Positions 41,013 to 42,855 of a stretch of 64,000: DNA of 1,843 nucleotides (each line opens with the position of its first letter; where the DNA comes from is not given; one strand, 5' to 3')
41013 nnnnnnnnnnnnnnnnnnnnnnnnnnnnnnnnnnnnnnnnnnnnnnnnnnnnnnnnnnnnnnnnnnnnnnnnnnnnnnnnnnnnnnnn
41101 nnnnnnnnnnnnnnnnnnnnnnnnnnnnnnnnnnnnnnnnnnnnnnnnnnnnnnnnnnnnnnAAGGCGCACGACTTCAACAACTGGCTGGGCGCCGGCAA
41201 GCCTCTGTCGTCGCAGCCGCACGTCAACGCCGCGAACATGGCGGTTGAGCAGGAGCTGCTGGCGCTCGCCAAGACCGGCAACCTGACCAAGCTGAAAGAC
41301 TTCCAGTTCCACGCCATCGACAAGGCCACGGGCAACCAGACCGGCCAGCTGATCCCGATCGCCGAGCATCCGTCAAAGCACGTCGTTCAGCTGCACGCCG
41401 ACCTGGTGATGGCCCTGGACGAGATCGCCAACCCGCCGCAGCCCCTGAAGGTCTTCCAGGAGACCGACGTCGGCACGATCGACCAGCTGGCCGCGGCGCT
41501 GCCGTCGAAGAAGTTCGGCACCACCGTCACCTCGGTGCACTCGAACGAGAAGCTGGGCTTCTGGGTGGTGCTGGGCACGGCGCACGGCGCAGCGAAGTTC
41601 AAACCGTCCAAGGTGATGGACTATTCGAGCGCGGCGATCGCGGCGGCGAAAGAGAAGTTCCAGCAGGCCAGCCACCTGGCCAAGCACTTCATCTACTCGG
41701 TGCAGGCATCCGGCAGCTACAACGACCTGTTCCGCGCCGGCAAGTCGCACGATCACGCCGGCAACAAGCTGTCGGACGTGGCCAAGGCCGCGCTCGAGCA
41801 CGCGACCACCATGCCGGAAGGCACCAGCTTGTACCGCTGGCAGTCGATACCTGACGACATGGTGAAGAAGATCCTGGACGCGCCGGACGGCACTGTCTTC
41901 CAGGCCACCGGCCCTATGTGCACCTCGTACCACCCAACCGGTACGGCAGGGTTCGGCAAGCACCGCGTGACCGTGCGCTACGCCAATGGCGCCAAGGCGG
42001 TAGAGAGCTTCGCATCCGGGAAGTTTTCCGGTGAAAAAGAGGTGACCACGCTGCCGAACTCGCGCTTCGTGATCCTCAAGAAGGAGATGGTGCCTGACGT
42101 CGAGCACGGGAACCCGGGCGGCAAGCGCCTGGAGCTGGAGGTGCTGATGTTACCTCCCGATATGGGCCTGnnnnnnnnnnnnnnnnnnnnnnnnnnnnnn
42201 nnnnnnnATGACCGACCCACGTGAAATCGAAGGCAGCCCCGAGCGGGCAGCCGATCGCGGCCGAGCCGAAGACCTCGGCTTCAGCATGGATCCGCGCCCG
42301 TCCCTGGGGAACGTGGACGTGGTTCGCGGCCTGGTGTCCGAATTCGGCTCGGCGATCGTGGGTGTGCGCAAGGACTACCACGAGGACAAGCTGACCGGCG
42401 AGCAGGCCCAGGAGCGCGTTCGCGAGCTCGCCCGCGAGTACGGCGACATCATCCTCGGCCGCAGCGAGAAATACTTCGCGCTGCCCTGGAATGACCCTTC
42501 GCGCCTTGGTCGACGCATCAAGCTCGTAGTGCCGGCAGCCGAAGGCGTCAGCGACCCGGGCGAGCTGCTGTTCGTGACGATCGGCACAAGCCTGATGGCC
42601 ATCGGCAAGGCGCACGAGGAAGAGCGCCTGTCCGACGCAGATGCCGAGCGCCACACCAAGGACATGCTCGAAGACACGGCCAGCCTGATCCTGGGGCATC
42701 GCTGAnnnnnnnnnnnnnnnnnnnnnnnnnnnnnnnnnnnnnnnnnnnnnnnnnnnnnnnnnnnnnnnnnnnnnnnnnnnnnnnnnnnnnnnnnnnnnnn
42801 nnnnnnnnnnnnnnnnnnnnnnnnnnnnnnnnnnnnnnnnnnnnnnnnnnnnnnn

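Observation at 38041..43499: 1295-aa polyvalent protein combining a kinase-like domain and a C-terminal ADP-ribosyltransferase-like domain, with its own attenuated leader and a coupled downstream NUDIX gene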

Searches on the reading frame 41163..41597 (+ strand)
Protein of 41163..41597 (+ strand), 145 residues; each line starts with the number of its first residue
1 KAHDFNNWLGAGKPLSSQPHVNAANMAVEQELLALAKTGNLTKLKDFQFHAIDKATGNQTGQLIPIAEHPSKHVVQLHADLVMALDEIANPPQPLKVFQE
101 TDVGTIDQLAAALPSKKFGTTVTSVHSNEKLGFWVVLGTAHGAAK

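Call 114: search_solved_structures(query=window:41163-41597:+, max_evalue=10)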
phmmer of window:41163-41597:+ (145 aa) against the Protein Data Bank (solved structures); distinct sequences matched with E-value up to 10: 0.
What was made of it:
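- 41166..41597 (+): Linker region (aa 961-1104) that is inherited together with the ART. No PDB sequence match (call 114).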

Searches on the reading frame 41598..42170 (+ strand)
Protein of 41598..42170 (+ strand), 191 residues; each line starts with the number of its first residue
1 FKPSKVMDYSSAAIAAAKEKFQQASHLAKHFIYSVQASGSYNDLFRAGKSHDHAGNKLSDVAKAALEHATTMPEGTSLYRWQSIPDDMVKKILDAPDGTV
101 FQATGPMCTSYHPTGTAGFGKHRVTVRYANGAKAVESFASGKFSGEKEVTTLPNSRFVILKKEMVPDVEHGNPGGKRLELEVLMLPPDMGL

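Call 19: search_solved_structures(query=A1, max_evalue=10, show_alignments=3)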
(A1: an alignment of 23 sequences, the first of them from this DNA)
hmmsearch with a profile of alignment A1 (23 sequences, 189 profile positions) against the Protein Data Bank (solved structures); distinct sequences matched with E-value up to 10: 6.
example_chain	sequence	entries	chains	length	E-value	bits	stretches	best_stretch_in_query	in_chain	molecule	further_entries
9vej_H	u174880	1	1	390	0.00094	22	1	51-162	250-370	Vip2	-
9veg_H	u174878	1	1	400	0.001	21.9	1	51-162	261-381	Vip2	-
1qs2_A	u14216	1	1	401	0.0013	21.6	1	70-159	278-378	ADP-RIBOSYLTRANSFERASE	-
1qs1_A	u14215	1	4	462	0.0017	21.1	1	71-160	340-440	ADP-RIBOSYLTRANSFERASE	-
6kk9_O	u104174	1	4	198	0.18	14.6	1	7-50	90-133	Outer Surface Protein A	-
2oy7_A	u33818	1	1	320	0.87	12.3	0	7-50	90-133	Outer surface protein A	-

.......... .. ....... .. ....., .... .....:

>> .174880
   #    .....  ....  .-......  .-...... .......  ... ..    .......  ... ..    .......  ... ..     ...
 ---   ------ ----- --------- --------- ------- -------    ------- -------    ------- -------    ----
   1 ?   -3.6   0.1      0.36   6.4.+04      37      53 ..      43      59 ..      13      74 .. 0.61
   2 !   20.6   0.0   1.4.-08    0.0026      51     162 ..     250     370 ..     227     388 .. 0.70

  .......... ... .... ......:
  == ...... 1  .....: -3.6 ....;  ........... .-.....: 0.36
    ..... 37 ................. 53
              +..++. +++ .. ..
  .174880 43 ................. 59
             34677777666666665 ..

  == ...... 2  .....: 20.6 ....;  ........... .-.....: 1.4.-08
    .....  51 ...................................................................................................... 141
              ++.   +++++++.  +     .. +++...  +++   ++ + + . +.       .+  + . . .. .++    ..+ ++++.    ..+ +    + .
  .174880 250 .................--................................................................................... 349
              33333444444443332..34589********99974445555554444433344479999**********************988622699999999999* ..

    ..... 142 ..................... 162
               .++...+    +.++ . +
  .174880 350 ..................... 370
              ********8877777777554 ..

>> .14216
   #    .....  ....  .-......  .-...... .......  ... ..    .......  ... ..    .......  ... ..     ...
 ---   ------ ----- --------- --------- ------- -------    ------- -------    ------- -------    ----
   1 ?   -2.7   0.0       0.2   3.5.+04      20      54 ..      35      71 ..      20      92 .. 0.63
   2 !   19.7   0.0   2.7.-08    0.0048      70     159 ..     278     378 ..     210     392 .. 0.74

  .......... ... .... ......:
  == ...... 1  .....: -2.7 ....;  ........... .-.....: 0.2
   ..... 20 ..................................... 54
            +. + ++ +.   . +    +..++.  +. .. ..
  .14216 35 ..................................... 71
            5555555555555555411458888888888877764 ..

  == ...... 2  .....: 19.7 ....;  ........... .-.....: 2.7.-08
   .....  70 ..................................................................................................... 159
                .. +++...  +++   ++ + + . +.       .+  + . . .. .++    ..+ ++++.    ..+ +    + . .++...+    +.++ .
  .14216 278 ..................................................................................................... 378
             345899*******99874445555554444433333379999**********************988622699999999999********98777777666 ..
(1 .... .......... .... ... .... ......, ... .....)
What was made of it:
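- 41598..42170 (+): R-S-E ADP-ribosyltransferase domain (aa 1105-1295), C3/VIP2-like. Profile against PDB hits Vip2 at E 1e-3 with YRW, STS and ExE in register (call 19).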

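Call 21: search_protein_families(library=pfam, alignment_id=A1, max_evalue=10)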
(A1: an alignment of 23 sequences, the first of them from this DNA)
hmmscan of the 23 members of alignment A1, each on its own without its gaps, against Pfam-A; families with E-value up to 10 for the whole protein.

A. member 1, seq(191 aa): 2 families
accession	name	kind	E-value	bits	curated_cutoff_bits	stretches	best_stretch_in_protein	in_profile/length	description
PF08428.16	Rib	-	0.086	13.9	27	1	85-133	22-65/76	Rib domain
PF03496.20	ADPrib_exo_Tox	-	0.29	10.9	23.4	1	64-159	63-173/196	ADP-ribosyltransferase exoenzyme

B. families by the number of members that match (of 23 scanned): 12 families
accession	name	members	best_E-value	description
PF03496.20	ADPrib_exo_Tox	20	0.00018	ADP-ribosyltransferase exoenzyme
PF04233.19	Phage_Mu_F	2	0.032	Phage Mu protein F like protein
PF21858.2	DUF6914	1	0.041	Family of unknown function (DUF6914)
PF05755.17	REF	1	0.068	Rubber elongation factor protein (REF)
PF11663.14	Toxin_YhaV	1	0.073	Toxin with endonuclease activity, of toxin-antitoxin system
PF08428.16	Rib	1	0.086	Rib domain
PF13325.12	MCRS_N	1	0.086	N-terminal region of micro-spherule protein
PF02126.24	PTE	1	0.089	Phosphotriesterase family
PF03091.20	CutA1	1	0.09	CutA1 divalent ion tolerance protein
PF08816.16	Ivy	1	0.14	Inhibitor of vertebrate lysozyme (Ivy)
PF12124.13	bCoV_SUD_C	1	0.15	Betacoronavirus SUD-C domain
PF00680.25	RdRP_1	1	0.2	Viral RNA-dependent RNA polymerase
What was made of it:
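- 41598..42170 (+): 20 of 23 homologues give weak PF03496 hits (call 21).
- On MuF polymorphic toxins: Only 2 faint hits (E 0.03), within the ART region of homologues (call 21).
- The window's ART scores below Pfam's threshold (10.9 against 23.4 bits; call 21).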

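Call 34: predict_structure(alignment_id=A1)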
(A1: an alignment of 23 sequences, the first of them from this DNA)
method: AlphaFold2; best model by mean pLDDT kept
length: 191 residues; sequences in the alignment: 23
mean_pLDDT: 91.0   pTM: 0.87
mean pLDDT of the five models: 91.0, 89.5, 89.3, 89.1, 85.5
residues with pLDDT >= 90: 135; 70-90: 48; 50-70: 8; < 50: 0
segments of 3 or more residues with pLDDT < 50: none
pLDDT, mean of each block of 10 residues (from residue 1): 92 90 92 85 89 94 95 97 95 96 91 90 97 85 74 95 94 90 91 62
secondary structure, 60 per line:
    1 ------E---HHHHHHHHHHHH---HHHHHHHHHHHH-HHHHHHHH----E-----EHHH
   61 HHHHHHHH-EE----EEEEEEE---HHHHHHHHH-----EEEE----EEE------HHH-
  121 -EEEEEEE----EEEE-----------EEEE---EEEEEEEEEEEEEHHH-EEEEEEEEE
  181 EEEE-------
elements in order: H11-22 H26-37 H39-46 H58-68 E76-82 H86-94 E100-103 E108-110 E122-128 E133-136 E148-151 E155-167 E172-184
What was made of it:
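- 41598..42170 (+): AF2 pLDDT 91.0 (call 34).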

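Call 38: fold_search(model_id=the predicted structure, library=pdb)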
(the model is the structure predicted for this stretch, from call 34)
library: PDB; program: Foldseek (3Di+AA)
matches with E <= 10: 231; with E <= 0.001: 144
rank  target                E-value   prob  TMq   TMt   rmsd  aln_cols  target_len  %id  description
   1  1qs2                  2.6e-10  1.00  0.69  0.36   4.6       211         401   20  CRYSTAL STRUCTURE OF VIP2 WITH NAD (released 1999-12-29)
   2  2c8c_D                8.1e-10  1.00  0.67  0.63   4.7       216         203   16  Structure of the ARTT motif Q212A mutant C3bot1 Exoenzyme (NAD-bound state, crystal form I) (released 2007-02-27)
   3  2c8g_B                1.0e-09  1.00  0.69  0.66   4.5       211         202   14  Structure of the PN loop Q182A mutant C3bot1 Exoenzyme (Free state, crystal form I) (released 2007-02-27)
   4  1qs1_A                1.3e-09  1.00  0.69  0.36   4.8       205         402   21  CRYSTAL STRUCTURE OF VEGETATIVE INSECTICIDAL PROTEIN2 (VIP2) (released 1999-12-29)
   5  1gzf_D                1.6e-09  1.00  0.69  0.66   4.4       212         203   14  Structure of the Clostridium botulinum C3 exoenzyme (wild-type) in complex with NAD (released 2002-08-29)
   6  2c8g_A                2.3e-09  1.00  0.74  0.69   3.8       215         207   17  Structure of the PN loop Q182A mutant C3bot1 Exoenzyme (Free state, crystal form I) (released 2007-02-27)
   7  2c8g_D                2.3e-09  1.00  0.70  0.66   4.5       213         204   14  Structure of the PN loop Q182A mutant C3bot1 Exoenzyme (Free state, crystal form I) (released 2007-02-27)
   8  2c8f_E                2.3e-09  1.00  0.68  0.65   4.4       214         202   17  Structure of the ARTT motif E214N mutant C3bot1 Exoenzyme (NAD-bound state, crystal form III) (released 2007-02-27)
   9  2c89_B                2.6e-09  1.00  0.69  0.66   4.4       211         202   14  Structure of the wild-type C3bot1 Exoenzyme (Free state, crystal form I) (released 2007-02-27)
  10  2c89_D                3.0e-09  1.00  0.69  0.66   4.4       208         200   17  Structure of the wild-type C3bot1 Exoenzyme (Free state, crystal form I) (released 2007-02-27)
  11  2c8g_C                3.0e-09  1.00  0.70  0.65   4.4       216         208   17  Structure of the PN loop Q182A mutant C3bot1 Exoenzyme (Free state, crystal form I) (released 2007-02-27)
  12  2a78_B                3.4e-09  1.00  0.72  0.67   4.2       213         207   15  Crystal structure of the C3bot-RalA complex reveals a novel type of action of a bacterial exoenzyme (released 2005-10-11)
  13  2c8c_A                4.3e-09  1.00  0.69  0.65   4.5       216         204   17  Structure of the ARTT motif Q212A mutant C3bot1 Exoenzyme (NAD-bound state, crystal form I) (released 2007-02-27)
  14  2c8a_B                4.9e-09  1.00  0.68  0.65   4.5       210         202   14  Structure of the wild-type C3bot1 Exoenzyme (Nicotinamide-bound state, crystal form I) (released 2007-02-27)
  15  2c8b                  5.2e-09  1.00  0.69  0.66   4.4       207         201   14  Structure of the ARTT motif Q212A mutant C3bot1 Exoenzyme (Free state, crystal form II) (released 2007-02-27)
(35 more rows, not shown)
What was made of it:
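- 41598..42170 (+): Foldseek: VIP2 1qs2 E 2.6e-10, C3bot TM 0.69-0.74 (call 38).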

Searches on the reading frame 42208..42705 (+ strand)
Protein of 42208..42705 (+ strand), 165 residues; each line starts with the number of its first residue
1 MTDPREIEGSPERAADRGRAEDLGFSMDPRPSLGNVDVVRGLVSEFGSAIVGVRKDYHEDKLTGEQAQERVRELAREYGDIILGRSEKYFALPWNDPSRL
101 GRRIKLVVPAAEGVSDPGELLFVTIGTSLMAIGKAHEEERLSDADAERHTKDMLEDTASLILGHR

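Call 3: search_protein_families(library=pfam, proteins=[window:42208-42705:+], max_evalue=0.1)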
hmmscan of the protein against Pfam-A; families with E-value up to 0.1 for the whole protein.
window:42208-42705:+ (165 aa): 1 family
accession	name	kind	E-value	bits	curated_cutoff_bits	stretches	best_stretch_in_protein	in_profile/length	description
PF08844.15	DUF1815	-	0.043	14.3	25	1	32-76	50-94/101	Domain of unknown function (DUF1815)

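Call 4: search_protein_families(library=phrogs, proteins=[window:42208-42705:+], max_evalue=0.01)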
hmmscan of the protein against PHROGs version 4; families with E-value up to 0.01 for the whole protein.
window:42208-42705:+ (165 aa): 1 family
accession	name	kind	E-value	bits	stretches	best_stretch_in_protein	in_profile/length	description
phrog_9515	-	unknown function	0.0076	17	0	67-80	14-27/52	-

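Call 7: search_protein_families(library=ncbifam, proteins=[window:42208-42705:+], max_evalue=1)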
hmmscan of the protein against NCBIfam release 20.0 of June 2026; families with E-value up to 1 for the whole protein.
window:42208-42705:+ (165 aa): 1 family
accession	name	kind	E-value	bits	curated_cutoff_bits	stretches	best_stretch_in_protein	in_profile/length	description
NF058661.1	cispen_AMP_AmcH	equivalog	0.12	10.8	370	1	66-153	76-164/458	adenylate-forming 2-oxoglutaryl-ACP ligase AmcH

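Call 69: find_homologous_proteins(query=window:42208-42705:+, max_evalue=0.001)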
Query window:42208-42705:+ (165 aa): 139 proteins with E <= 0.001 among 356 candidates; the best 120 are listed.
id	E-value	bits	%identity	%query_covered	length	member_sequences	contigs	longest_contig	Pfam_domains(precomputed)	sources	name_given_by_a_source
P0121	6.0e-102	356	100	100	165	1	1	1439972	-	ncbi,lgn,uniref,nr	ncbi:hypothetical protein FHR70_000720 [Microvirga lupini]|uniref:Uncharacterized protein n=1 Tax=Mi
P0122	5.7e-82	291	82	100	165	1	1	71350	-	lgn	-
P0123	7.1e-81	288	81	100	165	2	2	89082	-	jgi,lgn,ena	-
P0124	1.1e-80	287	80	100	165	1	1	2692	-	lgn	-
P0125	5.1e-80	285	79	100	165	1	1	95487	-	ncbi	-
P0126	5.2e-80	285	81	100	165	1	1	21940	-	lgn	-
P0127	8.7e-80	284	76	100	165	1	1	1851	-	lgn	-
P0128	8.6e-79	281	78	100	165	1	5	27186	-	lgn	-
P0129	9.9e-79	281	78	100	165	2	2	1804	-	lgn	-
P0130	9.6e-77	274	77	100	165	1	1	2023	-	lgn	-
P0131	2.5e-76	273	76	100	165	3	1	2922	-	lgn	-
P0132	3.9e-76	272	76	100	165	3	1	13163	-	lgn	-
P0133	2.5e-75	270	73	100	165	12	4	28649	-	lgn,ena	-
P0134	1.2e-74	267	72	100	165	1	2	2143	-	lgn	-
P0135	3.1e-74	266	76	100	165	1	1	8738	-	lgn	-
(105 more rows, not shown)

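Call 71: search_solved_structures(query=A3, max_evalue=10, show_alignments=1)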
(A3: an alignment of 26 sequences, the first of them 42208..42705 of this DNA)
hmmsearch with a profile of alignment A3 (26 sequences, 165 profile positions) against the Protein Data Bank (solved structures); distinct sequences matched with E-value up to 10: 8.
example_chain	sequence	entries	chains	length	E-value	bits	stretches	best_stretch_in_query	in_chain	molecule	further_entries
8cwy_A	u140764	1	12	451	0.26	14.1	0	101-158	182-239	T32-15-1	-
8cws_A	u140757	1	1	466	0.29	14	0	100-158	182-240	F4132-2 Chain A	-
6owt_T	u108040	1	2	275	0.29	14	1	86-121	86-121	Tetherin,Protein Nef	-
5cwb_A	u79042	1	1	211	0.6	12.9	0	99-158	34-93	Designed helical repeat protein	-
7mwr_B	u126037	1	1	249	0.64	12.8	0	101-159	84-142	LHD101B4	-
8avg_C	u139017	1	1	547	0.9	12.4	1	114-148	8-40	Elongator complex protein 3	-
9r1o_A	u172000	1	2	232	1.4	11.7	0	111-155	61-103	sc-apCC-6-DPH-NR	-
8ptx_C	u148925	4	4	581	1.8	11.4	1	114-145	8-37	Elongator complex protein 3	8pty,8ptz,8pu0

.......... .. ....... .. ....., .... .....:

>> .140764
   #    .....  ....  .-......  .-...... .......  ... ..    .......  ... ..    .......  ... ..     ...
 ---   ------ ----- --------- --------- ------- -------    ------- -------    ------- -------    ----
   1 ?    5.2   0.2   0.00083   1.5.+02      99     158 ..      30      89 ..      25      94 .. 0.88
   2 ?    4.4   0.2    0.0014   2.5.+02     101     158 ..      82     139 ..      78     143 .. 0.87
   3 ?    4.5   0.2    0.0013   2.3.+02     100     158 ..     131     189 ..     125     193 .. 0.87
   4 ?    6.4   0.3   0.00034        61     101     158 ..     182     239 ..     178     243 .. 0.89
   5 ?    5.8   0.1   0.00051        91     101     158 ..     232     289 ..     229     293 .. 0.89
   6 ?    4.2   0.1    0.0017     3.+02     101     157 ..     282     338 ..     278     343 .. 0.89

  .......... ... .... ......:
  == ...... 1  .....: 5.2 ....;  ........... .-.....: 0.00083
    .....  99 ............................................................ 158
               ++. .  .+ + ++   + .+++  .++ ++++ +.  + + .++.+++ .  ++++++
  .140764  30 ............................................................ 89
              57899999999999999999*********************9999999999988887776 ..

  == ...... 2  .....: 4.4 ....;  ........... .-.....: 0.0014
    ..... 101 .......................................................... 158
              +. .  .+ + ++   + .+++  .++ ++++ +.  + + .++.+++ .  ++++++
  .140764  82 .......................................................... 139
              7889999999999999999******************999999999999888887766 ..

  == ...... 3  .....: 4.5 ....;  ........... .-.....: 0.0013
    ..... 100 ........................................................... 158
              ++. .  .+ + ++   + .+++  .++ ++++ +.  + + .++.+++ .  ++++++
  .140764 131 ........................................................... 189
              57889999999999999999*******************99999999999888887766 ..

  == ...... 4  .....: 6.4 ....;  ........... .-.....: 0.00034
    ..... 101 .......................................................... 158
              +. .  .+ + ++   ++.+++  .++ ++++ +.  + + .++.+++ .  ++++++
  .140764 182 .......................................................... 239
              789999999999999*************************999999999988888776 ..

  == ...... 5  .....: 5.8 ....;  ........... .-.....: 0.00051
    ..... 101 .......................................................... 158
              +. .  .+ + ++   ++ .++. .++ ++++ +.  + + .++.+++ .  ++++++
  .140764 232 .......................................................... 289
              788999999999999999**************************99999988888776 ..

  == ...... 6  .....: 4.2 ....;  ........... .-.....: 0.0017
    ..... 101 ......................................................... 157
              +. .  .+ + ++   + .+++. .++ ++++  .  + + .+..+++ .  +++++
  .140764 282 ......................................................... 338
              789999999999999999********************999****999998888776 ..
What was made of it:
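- Tried and rejected: The 165-aa family has no informative PDB match (call 71).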

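Call 87: search_protein_families(library=padloc, proteins=[window:42208-42705:+], max_evalue=0.01)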
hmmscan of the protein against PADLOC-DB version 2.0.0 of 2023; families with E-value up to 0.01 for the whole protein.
window:42208-42705:+ (165 aa): 0 families

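Call 88: find_encoding_contigs(protein=P0121, flank=10000, max_places=3)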
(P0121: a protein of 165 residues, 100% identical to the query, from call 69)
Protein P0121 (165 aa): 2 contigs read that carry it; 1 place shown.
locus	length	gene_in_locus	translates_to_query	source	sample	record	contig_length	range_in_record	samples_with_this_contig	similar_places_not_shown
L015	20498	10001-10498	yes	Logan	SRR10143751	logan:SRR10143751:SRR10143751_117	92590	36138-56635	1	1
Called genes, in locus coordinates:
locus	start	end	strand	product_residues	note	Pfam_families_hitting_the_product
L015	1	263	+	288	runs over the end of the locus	PF01145:Band_7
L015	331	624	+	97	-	-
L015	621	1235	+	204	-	-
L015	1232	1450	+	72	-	-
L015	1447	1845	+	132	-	PF10765:Phage_P22_NinX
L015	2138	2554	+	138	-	-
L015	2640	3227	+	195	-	-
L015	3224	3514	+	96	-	PF26207:Phage_phiTE_015 (weak)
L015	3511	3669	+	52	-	-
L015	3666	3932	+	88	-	-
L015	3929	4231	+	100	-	-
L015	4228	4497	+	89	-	-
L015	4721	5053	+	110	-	PF14216:DUF4326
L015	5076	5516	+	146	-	-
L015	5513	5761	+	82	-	-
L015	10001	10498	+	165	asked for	-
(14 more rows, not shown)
